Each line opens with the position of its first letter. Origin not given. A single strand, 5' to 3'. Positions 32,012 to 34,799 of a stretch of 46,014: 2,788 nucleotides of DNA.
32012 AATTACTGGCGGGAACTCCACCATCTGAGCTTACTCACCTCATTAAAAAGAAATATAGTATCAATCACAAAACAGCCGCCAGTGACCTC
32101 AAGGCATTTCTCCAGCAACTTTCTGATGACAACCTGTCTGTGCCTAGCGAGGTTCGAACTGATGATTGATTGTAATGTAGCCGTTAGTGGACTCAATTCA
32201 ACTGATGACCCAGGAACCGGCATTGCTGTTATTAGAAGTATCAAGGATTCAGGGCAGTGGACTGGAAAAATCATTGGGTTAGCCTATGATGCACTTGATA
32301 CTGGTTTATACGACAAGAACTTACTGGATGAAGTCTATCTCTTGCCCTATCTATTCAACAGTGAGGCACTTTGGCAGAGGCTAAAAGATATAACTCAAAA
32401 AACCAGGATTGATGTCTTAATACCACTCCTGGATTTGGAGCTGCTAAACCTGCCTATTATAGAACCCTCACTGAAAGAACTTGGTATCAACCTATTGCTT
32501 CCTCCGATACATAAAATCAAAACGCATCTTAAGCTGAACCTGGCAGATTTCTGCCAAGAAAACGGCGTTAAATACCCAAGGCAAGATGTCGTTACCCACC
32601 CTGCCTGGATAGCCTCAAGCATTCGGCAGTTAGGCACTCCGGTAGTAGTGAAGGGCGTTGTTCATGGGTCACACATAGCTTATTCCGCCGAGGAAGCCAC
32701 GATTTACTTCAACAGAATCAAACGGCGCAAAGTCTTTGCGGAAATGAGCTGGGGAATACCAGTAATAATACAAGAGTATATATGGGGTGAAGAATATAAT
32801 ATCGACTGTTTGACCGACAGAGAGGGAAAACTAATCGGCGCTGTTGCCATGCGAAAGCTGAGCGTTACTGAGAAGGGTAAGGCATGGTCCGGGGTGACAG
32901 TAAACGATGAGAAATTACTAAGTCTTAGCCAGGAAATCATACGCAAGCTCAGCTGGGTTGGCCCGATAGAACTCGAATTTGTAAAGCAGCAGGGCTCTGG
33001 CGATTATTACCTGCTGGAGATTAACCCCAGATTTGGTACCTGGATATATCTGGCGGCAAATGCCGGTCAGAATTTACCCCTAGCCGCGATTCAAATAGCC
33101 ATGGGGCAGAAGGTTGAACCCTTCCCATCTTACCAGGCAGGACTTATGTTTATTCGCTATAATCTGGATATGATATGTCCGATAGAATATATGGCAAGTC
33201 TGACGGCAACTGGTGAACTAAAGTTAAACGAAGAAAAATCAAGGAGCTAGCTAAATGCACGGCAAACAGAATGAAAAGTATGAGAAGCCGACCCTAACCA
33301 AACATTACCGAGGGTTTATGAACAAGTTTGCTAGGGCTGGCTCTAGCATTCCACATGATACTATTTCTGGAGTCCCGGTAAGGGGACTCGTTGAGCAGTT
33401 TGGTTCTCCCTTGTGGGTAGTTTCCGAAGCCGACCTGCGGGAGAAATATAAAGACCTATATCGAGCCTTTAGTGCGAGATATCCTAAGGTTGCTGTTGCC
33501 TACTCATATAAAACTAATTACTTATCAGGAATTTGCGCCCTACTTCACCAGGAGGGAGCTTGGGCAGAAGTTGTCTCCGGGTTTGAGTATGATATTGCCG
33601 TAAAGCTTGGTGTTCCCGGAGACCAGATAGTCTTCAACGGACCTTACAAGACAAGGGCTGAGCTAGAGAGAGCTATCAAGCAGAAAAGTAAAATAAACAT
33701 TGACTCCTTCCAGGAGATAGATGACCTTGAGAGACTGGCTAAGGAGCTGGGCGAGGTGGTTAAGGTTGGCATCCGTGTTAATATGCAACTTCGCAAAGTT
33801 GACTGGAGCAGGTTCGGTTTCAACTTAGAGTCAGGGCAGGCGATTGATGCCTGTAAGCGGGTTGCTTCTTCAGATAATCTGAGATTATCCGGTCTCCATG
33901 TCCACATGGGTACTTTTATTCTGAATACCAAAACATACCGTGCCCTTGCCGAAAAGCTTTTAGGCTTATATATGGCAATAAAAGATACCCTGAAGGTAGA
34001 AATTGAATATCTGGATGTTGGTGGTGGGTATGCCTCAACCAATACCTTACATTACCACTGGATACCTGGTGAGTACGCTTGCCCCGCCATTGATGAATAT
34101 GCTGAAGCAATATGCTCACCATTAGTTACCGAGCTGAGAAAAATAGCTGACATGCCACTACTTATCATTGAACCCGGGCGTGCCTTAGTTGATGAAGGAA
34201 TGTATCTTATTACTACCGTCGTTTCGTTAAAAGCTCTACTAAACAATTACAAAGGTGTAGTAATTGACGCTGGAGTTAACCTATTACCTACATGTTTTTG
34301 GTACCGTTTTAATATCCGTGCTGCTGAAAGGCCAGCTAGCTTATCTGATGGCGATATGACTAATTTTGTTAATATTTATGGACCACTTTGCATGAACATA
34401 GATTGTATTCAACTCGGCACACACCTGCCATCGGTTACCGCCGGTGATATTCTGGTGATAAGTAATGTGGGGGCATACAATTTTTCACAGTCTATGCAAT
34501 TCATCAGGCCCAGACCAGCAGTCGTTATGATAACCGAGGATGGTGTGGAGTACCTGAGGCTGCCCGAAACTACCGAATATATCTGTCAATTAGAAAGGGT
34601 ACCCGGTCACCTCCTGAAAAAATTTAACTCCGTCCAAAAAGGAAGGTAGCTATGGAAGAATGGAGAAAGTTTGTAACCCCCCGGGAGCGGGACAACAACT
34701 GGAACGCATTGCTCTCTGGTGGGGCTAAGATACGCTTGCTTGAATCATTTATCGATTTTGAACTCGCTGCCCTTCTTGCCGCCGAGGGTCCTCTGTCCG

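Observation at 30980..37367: Six-gene translationally coupled operon: repeat lipoprotein, PqqD-like RRE, ATP-grasp ligase, PLP decarboxylase, O-methyltransferase, UT-channel/M23-peptidase fusion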

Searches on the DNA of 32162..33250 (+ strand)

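Call 82: search_rna_families(sources=[L086, L088, L089, L001, L019, L058, L011, L016, L018, L006], threshold=gathering)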
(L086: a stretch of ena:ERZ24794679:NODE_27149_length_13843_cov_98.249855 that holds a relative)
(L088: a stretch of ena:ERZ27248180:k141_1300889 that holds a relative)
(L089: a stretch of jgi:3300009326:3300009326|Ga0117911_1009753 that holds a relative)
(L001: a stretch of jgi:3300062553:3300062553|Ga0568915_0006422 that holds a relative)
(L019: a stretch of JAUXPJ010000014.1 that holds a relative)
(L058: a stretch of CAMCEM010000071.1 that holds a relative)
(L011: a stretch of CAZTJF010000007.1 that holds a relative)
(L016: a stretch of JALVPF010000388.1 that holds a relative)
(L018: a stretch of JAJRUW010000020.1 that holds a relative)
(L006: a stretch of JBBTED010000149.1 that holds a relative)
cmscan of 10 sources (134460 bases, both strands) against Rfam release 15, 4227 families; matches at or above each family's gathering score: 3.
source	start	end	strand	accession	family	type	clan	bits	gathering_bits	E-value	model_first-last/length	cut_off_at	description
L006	506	578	-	RF00005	tRNA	Gene; tRNA;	CL00001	70.3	29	5.6e-13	1-71/71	no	tRNA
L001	7114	7198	+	RF01786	c-di-GMP-II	Cis-reg; riboswitch;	CL00127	65.1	53.5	5.7e-12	1-84/84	no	Cyclic di-GMP-II riboswitch aptamer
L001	5737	5820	-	RF01786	c-di-GMP-II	Cis-reg; riboswitch;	CL00127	59.8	53.5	1.8e-10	1-84/84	no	Cyclic di-GMP-II riboswitch aptamer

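Call 83: search_rna_families(sources=[L086, L088, L089, L093, L001], threshold=evalue, max_evalue=0.1, show_alignments=2)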
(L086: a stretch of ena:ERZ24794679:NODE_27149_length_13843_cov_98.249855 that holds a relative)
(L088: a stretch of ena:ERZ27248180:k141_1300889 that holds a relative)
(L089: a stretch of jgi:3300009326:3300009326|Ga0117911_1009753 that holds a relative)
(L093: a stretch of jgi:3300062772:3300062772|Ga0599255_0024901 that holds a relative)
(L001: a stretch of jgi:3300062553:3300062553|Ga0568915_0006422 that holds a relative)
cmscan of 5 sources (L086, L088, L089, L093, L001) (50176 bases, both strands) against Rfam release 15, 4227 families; matches with E-value up to 0.1: 2.
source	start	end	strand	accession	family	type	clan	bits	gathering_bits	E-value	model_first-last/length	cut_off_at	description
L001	7114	7198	+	RF01786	c-di-GMP-II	Cis-reg; riboswitch;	CL00127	65.1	53.5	2.1e-12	1-84/84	no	Cyclic di-GMP-II riboswitch aptamer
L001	5737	5820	-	RF01786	c-di-GMP-II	Cis-reg; riboswitch;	CL00127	59.8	53.5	6.8e-11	1-84/84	no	Cyclic di-GMP-II riboswitch aptamer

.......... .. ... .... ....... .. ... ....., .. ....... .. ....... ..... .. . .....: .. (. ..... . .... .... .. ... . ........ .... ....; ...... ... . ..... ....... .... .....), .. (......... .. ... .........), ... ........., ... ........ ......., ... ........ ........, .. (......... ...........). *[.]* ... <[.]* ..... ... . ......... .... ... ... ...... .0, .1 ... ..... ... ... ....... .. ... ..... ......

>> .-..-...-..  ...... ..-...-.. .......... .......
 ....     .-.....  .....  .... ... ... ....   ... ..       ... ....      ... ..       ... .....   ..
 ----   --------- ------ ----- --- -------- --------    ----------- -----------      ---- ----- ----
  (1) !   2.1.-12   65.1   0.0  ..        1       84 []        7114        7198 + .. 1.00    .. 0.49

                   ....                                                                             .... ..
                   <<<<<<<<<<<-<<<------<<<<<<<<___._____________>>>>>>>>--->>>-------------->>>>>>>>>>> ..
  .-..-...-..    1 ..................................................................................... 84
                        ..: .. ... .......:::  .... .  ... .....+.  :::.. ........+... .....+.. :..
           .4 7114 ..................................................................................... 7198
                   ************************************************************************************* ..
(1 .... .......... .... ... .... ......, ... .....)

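Call 85: search_rna_families(sources=[L008, L010, L014, L036, L039, L045, L053, L070, L049, L072, L007, L074, L079, L063, L043, L081, L056, L033], threshold=gathering)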
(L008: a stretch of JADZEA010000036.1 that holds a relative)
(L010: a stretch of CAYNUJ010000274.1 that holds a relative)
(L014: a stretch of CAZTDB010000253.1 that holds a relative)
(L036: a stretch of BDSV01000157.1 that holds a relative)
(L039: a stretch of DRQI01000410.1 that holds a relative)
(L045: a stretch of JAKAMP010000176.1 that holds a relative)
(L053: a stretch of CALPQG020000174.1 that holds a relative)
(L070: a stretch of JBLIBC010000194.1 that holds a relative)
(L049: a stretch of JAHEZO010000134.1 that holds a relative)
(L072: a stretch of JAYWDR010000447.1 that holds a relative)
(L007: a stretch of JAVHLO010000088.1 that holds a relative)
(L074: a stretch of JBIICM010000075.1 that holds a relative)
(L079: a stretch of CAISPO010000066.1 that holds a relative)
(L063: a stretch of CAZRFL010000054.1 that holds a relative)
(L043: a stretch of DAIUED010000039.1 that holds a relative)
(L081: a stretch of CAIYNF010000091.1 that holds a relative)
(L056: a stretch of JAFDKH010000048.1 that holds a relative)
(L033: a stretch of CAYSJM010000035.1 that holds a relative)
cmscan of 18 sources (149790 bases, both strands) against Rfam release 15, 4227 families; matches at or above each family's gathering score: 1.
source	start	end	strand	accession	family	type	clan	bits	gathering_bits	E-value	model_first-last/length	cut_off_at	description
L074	1564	1634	+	RF00005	tRNA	Gene; tRNA;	CL00001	63.7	29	3.9e-11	1-71/71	no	tRNA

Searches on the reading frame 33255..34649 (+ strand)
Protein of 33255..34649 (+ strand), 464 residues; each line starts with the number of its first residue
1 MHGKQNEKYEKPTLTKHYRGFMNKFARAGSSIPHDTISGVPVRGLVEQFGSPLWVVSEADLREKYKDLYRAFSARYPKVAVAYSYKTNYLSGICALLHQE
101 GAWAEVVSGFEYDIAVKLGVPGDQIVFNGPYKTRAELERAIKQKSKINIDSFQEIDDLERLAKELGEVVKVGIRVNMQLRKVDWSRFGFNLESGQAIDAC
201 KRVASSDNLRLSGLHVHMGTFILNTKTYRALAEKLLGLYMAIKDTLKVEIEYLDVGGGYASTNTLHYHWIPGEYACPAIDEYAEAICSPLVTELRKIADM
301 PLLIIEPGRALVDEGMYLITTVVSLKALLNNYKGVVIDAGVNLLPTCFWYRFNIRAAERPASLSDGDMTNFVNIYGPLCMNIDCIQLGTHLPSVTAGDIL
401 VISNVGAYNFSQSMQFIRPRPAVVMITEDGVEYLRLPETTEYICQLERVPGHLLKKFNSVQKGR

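Call 3: search_protein_families(library=pfam, proteins=[window:33255-34649:+], max_evalue=0.01)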
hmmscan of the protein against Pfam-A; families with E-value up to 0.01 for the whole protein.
window:33255-34649:+ (464 aa): 3 families
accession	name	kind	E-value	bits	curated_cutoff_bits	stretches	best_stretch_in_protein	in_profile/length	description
PF02784.22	Orn_Arg_deC_N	-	9.5e-36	123.8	23.4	1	68-312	7-246/247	Pyridoxal-dependent decarboxylase, pyridoxal binding domain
PF00278.28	Orn_DAP_Arg_deC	-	1.8e-10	41.3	23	1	313-406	5-95/95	Pyridoxal-dependent decarboxylase, C-terminal sheet domain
PF01168.26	Ala_racemase_N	-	1.4e-06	28.6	24.1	1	102-254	48-192/220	Alanine racemase, N-terminal domain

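Call 4: search_protein_families(library=ncbifam, proteins=[window:33255-34649:+], max_evalue=0.01)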
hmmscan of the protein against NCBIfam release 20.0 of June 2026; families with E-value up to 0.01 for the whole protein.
window:33255-34649:+ (464 aa): 8 families
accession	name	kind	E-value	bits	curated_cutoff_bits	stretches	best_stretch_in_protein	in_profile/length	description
TIGR01048.1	lysA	equivalog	1.5e-75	254.3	297.9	1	36-447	10-416/417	diaminopimelate decarboxylase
NF041039.1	FslC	exception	8.8e-72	242.2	500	1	36-429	13-406/418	rhizoferrin biosystnesis N-citrylornithine decarboxylase FslC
NF052544.1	OrLyDeCDokD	equivalog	6.8e-48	163.4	700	1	32-436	23-448/461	ornithine/lysine decarboxylase DokD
TIGR03099.1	dCO2ase_PEP1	hypoth_equivalog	6.1e-36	124.3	478.45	1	36-415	9-385/398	pyridoxal-dependent decarboxylase, exosortase A system-associated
NF006515.0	PRK08961.1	equivalog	1.3e-23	83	802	1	81-419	529-852/861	bifunctional aspartate kinase/diaminopimelate decarboxylase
TIGR01273.1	speA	equivalog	1.4e-14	53.5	624.1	1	121-327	137-353/624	arginine decarboxylase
NF003763.0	PRK05354.1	equivalog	3.1e-13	49.1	369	1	125-327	149-361/636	biosynthetic arginine decarboxylase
TIGR01047.1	nspC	equivalog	0.00054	18.5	409.05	1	51-342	3-266/380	carboxynorspermidine decarboxylase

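Call 24: search_solved_structures(query=window:33255-34649:+, max_evalue=1e-20)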
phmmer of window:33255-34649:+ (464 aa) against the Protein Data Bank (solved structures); distinct sequences matched with E-value up to 1e-20: 21.
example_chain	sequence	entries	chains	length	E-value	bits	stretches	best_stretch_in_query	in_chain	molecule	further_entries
7kh2_A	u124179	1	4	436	5.2e-59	203.3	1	34-436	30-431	N-citrylornithine decarboxylase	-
2p3e_A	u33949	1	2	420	5.2e-46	160.5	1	37-445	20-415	Diaminopimelate decarboxylase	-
1tuf_A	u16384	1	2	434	1e-45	159.5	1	38-454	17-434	Diaminopimelate decarboxylase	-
1twi_A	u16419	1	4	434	1e-45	159.5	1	38-454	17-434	Diaminopimelate decarboxylase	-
5x7m_A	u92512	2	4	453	7.3e-41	143.5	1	36-452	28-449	Diaminopimelate decarboxylase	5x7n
1hkv_A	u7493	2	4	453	4.4e-35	124.4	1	36-447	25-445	DIAMINOPIMELATE DECARBOXYLASE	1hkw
2o0t_A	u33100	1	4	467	4.5e-35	124.4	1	36-447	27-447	Diaminopimelate decarboxylase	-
6n2h_A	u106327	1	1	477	7.5e-33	117.1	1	34-433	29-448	D-ornithine/D-lysine decarboxylase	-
10li_A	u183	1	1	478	7.7e-33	117.1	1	34-433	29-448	Diaminopimelate decarboxylase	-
8d2y_A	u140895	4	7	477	9.7e-33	116.7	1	34-433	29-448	D-ornithine/D-lysine decarboxylase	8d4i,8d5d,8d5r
8d88_A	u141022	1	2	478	9.8e-33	116.7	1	34-433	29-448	D-ornithine/D-lysine decarboxylase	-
9nq5_A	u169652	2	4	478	1.4e-31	112.9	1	34-433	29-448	D-ornithine/D-lysine decarboxylase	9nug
9cpz_A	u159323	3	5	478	1.9e-31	112.5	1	34-433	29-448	D-ornithine/D-lysine decarboxylase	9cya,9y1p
3n2b_A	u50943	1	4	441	2.3e-31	112.2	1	39-444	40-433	Diaminopimelate decarboxylase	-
2qgh_A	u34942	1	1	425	8.2e-30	107.1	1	51-447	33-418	Diaminopimelate decarboxylase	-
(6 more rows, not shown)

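Call 65: search_solved_structures(query=window:33255-34649:+, max_evalue=1e-40, show_alignments=3)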
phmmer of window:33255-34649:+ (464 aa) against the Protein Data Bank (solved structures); distinct sequences matched with E-value up to 1e-40: 5.
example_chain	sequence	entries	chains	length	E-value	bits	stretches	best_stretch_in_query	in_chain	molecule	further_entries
7kh2_A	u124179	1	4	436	5.2e-59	203.3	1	34-436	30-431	N-citrylornithine decarboxylase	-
2p3e_A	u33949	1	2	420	5.2e-46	160.5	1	37-445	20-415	Diaminopimelate decarboxylase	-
1tuf_A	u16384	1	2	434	1e-45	159.5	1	38-454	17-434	Diaminopimelate decarboxylase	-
1twi_A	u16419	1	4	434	1e-45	159.5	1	38-454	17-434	Diaminopimelate decarboxylase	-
5x7m_A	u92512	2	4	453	7.3e-41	143.5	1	36-452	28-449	Diaminopimelate decarboxylase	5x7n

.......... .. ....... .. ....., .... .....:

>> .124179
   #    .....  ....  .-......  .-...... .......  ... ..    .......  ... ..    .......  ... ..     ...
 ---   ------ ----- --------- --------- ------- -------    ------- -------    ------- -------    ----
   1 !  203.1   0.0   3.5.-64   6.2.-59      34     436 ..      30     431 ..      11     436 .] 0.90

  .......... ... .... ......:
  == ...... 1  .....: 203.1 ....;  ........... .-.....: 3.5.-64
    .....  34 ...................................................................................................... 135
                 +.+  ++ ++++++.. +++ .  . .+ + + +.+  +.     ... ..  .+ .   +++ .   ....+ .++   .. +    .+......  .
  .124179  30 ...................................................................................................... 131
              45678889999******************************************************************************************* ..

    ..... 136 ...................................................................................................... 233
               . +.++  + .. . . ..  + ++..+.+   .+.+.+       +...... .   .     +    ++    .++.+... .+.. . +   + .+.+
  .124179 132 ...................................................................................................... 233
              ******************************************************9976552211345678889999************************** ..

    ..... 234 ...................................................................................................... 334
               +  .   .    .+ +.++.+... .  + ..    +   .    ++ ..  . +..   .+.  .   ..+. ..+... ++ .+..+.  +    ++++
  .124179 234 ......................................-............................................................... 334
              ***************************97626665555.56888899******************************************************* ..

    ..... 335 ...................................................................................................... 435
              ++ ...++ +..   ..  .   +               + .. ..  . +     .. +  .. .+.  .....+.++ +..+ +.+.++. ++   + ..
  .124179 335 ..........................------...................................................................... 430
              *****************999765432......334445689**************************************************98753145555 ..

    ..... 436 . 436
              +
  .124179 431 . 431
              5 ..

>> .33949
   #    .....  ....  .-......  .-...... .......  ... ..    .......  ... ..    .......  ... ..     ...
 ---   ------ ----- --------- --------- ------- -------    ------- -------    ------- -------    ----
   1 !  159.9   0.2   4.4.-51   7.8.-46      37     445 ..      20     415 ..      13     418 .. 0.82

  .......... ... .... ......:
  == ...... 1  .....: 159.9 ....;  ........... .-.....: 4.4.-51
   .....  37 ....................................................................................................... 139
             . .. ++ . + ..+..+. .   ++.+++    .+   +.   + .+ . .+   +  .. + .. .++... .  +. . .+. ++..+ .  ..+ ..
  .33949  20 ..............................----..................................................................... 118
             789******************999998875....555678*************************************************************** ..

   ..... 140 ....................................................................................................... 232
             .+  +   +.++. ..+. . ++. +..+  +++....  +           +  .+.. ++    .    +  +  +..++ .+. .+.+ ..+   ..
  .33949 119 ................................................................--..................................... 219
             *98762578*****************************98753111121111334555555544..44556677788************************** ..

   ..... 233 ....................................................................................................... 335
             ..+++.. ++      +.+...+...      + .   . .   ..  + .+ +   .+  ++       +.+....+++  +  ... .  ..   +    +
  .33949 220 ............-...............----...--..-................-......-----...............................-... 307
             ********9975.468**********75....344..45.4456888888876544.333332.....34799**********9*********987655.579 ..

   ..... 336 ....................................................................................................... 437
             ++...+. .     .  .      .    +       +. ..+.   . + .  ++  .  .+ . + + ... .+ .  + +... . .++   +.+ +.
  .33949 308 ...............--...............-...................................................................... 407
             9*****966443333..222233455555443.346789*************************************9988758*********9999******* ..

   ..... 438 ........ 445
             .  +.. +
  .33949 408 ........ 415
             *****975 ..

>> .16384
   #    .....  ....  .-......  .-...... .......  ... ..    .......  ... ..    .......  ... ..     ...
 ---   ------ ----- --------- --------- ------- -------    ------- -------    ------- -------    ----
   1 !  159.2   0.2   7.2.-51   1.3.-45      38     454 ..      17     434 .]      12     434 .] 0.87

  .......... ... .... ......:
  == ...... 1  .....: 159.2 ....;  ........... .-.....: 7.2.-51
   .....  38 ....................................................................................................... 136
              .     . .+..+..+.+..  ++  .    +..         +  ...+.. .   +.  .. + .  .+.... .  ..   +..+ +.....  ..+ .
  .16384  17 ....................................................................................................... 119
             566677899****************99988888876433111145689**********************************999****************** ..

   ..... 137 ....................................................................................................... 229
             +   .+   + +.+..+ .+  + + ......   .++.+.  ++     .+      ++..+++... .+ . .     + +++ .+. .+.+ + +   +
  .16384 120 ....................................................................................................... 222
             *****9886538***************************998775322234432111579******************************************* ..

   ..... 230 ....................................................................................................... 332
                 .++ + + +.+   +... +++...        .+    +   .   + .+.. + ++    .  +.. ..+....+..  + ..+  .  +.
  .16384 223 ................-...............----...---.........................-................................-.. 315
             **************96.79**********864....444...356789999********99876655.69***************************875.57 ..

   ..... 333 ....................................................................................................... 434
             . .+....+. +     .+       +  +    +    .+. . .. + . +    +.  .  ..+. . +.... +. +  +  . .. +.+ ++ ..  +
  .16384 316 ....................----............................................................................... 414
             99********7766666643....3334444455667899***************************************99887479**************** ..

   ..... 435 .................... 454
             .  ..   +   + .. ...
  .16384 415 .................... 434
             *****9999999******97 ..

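Call 97: search_protein_families(library=padloc, proteins=[window:33255-34649:+], max_evalue=0.001)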
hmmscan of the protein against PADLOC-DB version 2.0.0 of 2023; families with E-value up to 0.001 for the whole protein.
window:33255-34649:+ (464 aa): 0 families
